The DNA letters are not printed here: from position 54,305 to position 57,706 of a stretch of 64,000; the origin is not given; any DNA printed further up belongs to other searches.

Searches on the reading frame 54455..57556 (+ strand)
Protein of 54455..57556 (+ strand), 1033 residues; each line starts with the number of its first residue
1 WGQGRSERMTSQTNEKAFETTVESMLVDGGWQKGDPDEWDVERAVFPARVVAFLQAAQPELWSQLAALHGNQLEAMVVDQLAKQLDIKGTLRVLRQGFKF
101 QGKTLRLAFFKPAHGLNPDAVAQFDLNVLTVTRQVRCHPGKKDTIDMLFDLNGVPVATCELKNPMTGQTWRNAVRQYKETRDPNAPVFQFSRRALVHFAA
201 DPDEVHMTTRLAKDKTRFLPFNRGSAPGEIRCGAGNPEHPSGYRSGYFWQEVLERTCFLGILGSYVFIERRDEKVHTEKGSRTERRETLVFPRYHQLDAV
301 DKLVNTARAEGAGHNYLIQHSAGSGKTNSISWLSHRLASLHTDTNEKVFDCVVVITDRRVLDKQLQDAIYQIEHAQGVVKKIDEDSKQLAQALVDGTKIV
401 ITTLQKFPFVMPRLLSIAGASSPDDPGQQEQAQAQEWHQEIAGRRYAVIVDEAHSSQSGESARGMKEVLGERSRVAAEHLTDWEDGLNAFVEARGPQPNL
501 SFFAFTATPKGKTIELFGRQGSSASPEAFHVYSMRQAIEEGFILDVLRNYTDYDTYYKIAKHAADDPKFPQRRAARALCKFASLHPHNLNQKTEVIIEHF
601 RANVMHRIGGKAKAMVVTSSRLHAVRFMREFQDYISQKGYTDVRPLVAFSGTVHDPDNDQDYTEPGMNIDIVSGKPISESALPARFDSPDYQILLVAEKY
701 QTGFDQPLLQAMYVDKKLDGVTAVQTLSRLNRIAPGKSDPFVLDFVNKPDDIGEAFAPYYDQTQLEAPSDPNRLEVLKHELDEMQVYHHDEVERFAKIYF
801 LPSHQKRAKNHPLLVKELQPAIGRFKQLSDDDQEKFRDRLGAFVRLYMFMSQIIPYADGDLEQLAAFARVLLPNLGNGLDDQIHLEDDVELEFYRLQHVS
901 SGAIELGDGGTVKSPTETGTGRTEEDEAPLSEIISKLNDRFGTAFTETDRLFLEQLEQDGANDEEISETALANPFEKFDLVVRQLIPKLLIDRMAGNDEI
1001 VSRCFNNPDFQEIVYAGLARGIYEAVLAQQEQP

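Call 64: search_protein_families(library=pfam, proteins=[window:54455-57556:+], max_evalue=0.0001)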
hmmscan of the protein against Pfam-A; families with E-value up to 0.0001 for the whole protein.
window:54455-57556:+ (1033 aa): 5 families
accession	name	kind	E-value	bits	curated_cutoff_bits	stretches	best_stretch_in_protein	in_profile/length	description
PF18766.7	SWI2_SNF2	-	2.7e-24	86.5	26.7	1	295-475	1-149/221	SWI2/SNF2 ATPase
PF04313.20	HSDR_N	-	1e-12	48.8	25.1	1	13-215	2-197/198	Type I restriction enzyme R protein N terminus (HSDR_N)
PF04851.21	ResIII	-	4.5e-12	46.6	22.5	1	292-468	4-149/164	Type III restriction enzyme, res subunit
PF22679.2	T1R_D3-like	-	2.3e-11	44.8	27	1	691-737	101-148/158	Type I restriction enzyme subunit R domain 3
PF00270.35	DEAD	-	1.5e-06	28.4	26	1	312-515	13-165/167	DEAD/DEAH box helicase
